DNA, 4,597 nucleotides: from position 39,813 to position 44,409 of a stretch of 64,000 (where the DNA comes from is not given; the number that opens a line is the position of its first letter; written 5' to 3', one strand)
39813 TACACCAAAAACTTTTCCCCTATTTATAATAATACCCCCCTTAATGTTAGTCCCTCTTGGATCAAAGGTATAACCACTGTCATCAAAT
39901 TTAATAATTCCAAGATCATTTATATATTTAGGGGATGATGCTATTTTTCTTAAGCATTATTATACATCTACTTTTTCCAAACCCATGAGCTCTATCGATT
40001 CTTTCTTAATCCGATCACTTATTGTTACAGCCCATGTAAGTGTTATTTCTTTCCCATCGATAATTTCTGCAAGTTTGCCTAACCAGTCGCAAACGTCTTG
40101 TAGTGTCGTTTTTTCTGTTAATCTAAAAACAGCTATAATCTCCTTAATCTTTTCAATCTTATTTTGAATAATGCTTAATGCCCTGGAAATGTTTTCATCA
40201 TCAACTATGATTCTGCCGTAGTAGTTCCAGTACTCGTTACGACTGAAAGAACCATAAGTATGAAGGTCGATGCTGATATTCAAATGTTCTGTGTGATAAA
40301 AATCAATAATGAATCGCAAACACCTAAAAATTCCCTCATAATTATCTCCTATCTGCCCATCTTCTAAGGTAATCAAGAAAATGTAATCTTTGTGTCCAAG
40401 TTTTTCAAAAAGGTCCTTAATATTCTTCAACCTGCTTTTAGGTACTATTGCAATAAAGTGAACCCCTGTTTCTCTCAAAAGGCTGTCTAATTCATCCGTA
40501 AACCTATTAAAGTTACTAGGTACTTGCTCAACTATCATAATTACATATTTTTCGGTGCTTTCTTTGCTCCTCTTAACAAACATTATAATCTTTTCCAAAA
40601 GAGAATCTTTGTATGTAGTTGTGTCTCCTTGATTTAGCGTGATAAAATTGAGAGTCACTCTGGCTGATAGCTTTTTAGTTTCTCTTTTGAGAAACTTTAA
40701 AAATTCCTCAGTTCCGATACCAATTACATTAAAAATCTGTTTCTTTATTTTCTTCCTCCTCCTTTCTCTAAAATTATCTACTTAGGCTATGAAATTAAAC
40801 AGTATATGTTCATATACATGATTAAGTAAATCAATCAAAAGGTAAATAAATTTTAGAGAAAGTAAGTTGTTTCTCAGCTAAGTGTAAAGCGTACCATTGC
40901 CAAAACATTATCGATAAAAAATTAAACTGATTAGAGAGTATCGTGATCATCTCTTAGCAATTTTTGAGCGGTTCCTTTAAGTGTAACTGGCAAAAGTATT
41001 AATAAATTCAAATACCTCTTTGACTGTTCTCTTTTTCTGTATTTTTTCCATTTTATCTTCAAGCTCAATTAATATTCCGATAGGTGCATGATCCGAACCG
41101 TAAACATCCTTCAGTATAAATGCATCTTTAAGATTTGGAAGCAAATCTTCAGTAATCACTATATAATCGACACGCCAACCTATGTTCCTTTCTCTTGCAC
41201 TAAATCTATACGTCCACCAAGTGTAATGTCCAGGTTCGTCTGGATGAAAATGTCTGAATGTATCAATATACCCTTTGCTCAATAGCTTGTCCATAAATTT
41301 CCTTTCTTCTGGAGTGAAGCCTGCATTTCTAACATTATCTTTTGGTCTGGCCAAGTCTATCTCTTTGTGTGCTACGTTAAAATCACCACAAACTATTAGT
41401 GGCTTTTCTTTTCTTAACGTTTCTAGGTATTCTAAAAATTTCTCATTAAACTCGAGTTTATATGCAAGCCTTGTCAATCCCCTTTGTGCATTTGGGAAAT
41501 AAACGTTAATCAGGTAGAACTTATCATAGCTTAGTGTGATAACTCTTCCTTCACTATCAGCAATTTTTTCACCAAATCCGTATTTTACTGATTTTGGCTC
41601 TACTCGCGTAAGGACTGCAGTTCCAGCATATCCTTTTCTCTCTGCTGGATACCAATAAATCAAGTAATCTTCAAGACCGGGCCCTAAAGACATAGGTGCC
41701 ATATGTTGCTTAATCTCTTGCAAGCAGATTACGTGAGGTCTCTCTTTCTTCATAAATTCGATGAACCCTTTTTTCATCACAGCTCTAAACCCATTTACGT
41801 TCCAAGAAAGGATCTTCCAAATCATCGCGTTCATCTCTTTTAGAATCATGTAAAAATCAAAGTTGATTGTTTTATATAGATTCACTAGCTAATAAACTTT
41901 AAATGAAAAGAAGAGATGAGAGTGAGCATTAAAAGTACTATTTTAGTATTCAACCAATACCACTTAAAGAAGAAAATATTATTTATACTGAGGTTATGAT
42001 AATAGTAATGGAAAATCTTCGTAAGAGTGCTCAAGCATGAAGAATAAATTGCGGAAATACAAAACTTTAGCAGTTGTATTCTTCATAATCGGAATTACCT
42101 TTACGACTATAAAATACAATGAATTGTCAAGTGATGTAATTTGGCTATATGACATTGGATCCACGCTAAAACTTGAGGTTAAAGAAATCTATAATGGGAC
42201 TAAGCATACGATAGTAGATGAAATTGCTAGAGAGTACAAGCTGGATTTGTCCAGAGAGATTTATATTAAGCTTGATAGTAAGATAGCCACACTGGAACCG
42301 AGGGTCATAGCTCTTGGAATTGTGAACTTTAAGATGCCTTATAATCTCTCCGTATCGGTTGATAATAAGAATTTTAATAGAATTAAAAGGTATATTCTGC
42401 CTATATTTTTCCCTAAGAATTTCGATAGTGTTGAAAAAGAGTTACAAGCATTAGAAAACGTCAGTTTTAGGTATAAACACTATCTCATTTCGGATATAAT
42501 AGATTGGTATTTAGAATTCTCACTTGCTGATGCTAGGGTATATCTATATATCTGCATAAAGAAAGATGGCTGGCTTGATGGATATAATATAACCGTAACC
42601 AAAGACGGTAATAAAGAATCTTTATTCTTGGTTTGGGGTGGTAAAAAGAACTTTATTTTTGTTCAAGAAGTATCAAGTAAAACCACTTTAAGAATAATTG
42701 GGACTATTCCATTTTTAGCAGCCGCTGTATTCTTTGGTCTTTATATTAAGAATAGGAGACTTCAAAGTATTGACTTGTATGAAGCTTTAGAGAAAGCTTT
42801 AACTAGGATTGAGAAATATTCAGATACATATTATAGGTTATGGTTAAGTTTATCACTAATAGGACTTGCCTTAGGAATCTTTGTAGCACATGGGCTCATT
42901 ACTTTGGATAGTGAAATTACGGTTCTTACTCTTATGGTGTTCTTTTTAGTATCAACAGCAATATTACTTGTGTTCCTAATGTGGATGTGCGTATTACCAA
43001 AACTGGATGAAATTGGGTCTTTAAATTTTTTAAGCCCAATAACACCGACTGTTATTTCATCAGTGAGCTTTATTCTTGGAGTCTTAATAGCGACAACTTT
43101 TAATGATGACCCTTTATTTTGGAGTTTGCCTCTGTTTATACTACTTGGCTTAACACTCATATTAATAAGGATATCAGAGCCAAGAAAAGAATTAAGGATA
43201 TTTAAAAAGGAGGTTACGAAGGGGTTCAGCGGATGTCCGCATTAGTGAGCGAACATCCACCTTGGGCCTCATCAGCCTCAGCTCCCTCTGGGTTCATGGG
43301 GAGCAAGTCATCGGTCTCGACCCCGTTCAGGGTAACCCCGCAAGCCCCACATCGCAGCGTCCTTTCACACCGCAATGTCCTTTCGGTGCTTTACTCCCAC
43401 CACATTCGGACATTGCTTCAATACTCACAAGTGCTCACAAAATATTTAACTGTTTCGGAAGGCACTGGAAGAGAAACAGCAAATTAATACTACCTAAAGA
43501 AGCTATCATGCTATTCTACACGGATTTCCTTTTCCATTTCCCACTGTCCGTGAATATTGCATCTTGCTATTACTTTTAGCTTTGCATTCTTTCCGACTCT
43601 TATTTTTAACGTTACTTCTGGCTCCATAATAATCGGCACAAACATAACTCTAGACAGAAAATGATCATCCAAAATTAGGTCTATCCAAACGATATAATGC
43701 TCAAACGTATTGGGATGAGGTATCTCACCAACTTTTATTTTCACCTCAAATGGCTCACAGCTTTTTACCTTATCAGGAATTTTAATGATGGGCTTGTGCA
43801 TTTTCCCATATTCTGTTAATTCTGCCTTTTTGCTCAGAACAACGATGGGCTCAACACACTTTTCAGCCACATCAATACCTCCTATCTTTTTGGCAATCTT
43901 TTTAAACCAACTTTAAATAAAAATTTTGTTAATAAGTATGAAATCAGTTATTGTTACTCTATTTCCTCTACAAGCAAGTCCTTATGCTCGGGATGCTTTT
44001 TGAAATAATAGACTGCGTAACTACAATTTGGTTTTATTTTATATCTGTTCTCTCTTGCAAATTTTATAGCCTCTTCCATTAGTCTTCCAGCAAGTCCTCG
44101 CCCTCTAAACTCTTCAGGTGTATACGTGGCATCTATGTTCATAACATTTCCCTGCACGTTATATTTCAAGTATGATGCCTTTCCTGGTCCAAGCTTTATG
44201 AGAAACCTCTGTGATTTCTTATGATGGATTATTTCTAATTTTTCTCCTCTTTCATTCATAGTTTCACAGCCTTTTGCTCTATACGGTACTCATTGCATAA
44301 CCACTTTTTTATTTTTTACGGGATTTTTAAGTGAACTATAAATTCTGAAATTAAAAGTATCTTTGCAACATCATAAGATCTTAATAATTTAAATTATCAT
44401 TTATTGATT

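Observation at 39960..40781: FtsZ/tubulin-fold look-alike that has lost the GTP-binding signature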

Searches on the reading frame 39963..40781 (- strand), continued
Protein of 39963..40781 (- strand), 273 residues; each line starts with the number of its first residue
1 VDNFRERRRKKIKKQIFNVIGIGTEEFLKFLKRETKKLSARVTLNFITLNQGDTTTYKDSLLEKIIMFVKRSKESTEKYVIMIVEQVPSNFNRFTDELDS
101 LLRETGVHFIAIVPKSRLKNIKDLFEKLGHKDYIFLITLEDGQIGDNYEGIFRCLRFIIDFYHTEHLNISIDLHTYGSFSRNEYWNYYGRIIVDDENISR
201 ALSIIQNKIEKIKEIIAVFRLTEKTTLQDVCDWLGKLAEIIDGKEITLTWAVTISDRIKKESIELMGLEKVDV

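Call 52: find_encoding_contigs(protein=P0001, flank=2000)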
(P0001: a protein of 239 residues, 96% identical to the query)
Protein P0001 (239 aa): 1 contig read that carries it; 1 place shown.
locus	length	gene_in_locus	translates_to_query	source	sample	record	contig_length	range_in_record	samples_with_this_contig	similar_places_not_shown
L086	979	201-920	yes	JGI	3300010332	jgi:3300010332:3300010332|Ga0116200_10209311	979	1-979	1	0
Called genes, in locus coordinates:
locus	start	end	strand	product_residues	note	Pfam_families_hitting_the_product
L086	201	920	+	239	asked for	-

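Call 55: find_homologous_proteins(query=A3, max_evalue=10)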
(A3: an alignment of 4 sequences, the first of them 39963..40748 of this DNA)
Query A3 (4 sequences) (262 aa, profile of the alignment): 3 proteins with E <= 10 among 5873 candidates.
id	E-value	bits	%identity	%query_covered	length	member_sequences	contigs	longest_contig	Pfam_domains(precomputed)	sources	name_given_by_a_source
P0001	1.5e-123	429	96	88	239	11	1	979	-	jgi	-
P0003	4.0e-122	425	21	99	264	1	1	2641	-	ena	-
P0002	2.9e-120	418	79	89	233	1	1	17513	-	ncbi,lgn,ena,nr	ncbi:MAG: hypothetical protein J7L07_05190 [Candidatus Odinarchaeota archaeon]|nr:hypothetical prote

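Call 56: find_related_loci(query=A3, collection=metagenome_contigs, flank=6000)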
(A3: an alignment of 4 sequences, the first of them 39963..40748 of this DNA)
Query A3 (262 aa) in metagenome_contigs; peptide patterns used: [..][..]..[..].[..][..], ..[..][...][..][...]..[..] (x = any residue, [..] = any of these).
598 stretches matched a pattern; 2 encode a relative of the query (tblastn E <= 1e-3); 2 distinct loci.
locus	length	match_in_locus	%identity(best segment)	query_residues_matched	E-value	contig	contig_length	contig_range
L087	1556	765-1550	100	1-262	0e+0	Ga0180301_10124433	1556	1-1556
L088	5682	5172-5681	96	1-170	1e-106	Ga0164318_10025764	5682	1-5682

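Call 75: fold_search(model_id=the predicted structure, library=viral)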
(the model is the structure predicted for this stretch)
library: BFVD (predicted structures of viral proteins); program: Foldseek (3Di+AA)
matches with E <= 10: 1402; with E <= 0.001: 5
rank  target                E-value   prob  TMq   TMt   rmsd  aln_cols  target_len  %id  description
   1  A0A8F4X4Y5            2.3e-04  0.77  0.22  0.06  17.5       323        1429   11  (no name in the UniProt tables at hand)
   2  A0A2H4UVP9            3.0e-04  0.90  0.27  0.22  13.4       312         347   11  Phosphoribosyl transferase [Bodo saltans virus]
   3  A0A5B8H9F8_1          4.8e-04  0.87  0.27  0.09  19.6       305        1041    9  (+)RNA virus helicase C-terminal domain-containing protein [Rhizoctonia solani putative virus 2]
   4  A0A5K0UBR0            7.0e-04  0.87  0.28  0.22  18.4       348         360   11  Uncharacterized protein [Yasminevirus sp. GU-2018]
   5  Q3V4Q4                9.4e-04  1.00  0.32  0.11   6.8       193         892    9  Putative VWFA domain-containing protein ORF892 [Acidianus two-tailed virus]
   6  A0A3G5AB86            1.1e-03  1.00  0.34  0.27   8.2       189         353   12  J domain-containing protein [Hyperionvirus sp.]
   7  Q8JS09                1.1e-03  0.75  0.19  0.16  13.2       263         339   10  ODV-EC43 [Phthorimaea operculella granulovirus]
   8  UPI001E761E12         1.4e-03  0.77  0.26  0.18  16.6       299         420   10  (no name look-up for this kind of identifier)
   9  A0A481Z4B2            1.7e-03  0.92  0.28  0.26  12.5       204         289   11  Uncharacterized protein [Pithovirus LCPAC104]
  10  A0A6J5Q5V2            1.7e-03  0.72  0.26  0.20  15.9       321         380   10  Glycosyl transferases group 1 [uncultured Caudovirales phage]
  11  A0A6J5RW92            2.1e-03  0.97  0.38  0.25  13.4       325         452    8  FtsZ Cell division GTPase [uncultured Caudovirales phage]
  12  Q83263                2.4e-03  0.28  0.18  0.13  16.9       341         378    8  RNA1 protein [Cucumber mosaic virus]
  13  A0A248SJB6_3          2.8e-03  1.00  0.36  0.11   6.3       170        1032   11  (no name in the UniProt tables at hand)
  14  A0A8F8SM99            3.2e-03  1.00  0.36  0.22   8.2       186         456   12  (no name in the UniProt tables at hand)
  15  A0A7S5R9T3            3.2e-03  0.57  0.21  0.19  17.2       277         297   10  DNA repair exonuclease subunit 1 protein [Rhizobium phage RHph_I1_9]
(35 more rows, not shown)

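Call 85: search_solved_structures(query=P0003, max_evalue=10, show_alignments=0)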
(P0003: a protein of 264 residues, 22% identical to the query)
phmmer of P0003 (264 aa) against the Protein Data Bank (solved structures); distinct sequences matched with E-value up to 10: 1.
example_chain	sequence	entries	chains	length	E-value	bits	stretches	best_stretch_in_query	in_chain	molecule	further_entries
9okb_D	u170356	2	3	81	0.3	13.7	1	74-113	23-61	CS-4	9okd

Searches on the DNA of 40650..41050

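Call 60: search_rna_families(source=window, start=40650, end=41050, threshold=evalue, max_evalue=10)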
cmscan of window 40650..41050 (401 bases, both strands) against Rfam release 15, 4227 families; matches with E-value up to 10: 5.
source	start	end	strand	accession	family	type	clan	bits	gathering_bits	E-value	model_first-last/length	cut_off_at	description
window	40978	41036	+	RF00368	sroB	Gene; sRNA;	-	20.5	44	3.8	1-83/83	no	sroB RNA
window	40686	40771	-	RF00343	snoZ122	Gene; snRNA; snoRNA; CD-box;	-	19.7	38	2.8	1-89/89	no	Small nucleolar RNA Z122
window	40762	40862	+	RF04128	MIR8562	Gene; miRNA;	-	16.2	211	1.2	1-242/242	no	MIR8562 microRNA precursor family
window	40733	40761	-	RF01306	sR52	Gene; snRNA; snoRNA; CD-box;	-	14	50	1.7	1-60/60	no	Small nucleolar RNA sR52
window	40651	40752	+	RF02189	ST7-OT4_3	Gene; lncRNA;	-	10.5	50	3.5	208-302/302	no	ST7 overlapping transcript 4 conserved region 3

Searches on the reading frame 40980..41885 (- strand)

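Call 5: search_protein_families(library=pfam, max_evalue=1, proteins=[window:40980-41885:-])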
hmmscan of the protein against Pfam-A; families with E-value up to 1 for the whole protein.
window:40980-41885:- (302 aa): 3 families
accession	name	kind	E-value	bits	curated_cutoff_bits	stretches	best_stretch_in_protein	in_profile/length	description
PF03372.29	Exo_endo_phos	-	3e-30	106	24.5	1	26-266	1-225/225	Endonuclease/Exonuclease/phosphatase family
PF14529.12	Exo_endo_phos_2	-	5.7e-06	26.6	27.4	1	124-269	2-116/117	Endonuclease-reverse transcriptase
PF17767.7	NAPRTase_N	-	0.13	13.1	32.6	0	183-216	49-85/125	Nicotinate phosphoribosyltransferase (NAPRTase) N-terminal domain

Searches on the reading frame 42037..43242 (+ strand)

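Call 5: search_protein_families(library=pfam, max_evalue=1, proteins=[window:42037-43242:+])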
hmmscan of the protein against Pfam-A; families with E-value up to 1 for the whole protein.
window:42037-43242:+ (402 aa): 4 families
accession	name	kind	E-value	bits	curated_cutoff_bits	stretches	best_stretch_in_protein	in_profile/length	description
PF19762.4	DUF6249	-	0.0025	18.2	33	1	220-313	7-100/104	Domain of unknown function (DUF6249)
PF00977.27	His_biosynth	-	0.068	13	23.6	1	153-190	147-184/228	Histidine biosynthesis protein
PF04235.18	DUF418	-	0.21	12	23.6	1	253-320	5-73/163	Protein of unknown function (DUF418)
PF08229.16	SHR3_chaperone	-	0.7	9.3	25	1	336-363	7-34/188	ER membrane protein SH3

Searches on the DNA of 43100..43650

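Call 70: search_rna_families(source=window, start=43100, end=43650, threshold=evalue, max_evalue=1)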
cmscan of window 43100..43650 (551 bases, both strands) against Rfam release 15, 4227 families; matches with E-value up to 1: 0.
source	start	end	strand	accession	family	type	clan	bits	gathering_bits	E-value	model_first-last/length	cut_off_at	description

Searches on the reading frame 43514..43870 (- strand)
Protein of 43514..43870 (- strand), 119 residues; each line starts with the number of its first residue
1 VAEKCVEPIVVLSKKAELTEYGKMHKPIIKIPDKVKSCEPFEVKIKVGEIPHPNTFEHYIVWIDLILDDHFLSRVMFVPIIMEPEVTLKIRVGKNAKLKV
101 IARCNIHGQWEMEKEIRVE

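Call 5: search_protein_families(library=pfam, max_evalue=1, proteins=[window:43514-43870:-])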
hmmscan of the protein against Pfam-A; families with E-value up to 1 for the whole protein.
window:43514-43870:- (119 aa): 3 families
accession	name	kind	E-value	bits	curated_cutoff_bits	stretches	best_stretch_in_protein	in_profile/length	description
PF01880.24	Desulfoferrodox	-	2.6e-27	95.7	22.2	1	19-112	3-97/98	Desulfoferrodoxin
PF22089.2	DIP2116-like_N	-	0.017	15.2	27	1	30-52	27-49/165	DIP2116-like, N-terminal domain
PF13501.12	SoxY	-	0.021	15.5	28.4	1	29-118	19-107/112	Sulfur oxidation protein SoxY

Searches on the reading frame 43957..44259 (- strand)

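Call 5: search_protein_families(library=pfam, max_evalue=1, proteins=[window:43957-44259:-])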
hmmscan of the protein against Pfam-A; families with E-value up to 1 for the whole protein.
window:43957-44259:- (101 aa): 7 families
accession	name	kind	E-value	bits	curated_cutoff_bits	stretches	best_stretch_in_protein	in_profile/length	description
PF14542.12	Acetyltransf_CG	-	4.3e-24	84.9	30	1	18-95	1-80/80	GCN5-related N-acetyl-transferase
PF00583.31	Acetyltransf_1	-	4.1e-06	27.5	20.7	1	28-73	48-93/116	Acetyltransferase (GNAT) family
PF17013.11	Acetyltransf_15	-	0.00036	20.5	35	1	32-76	65-108/210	Putative acetyl-transferase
PF13508.13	Acetyltransf_7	-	0.00072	20.3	27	1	40-74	30-63/84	Acetyltransferase (GNAT) domain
PF13673.13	Acetyltransf_10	-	0.013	15.9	23.6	1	41-75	53-87/128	Acetyltransferase (GNAT) domain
PF08445.16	FR47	-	0.065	13.7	22.1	1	41-66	23-48/86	FR47-like protein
PF13527.13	Acetyltransf_9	-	0.14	12.6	25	1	45-76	78-109/127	Acetyltransferase (GNAT) domain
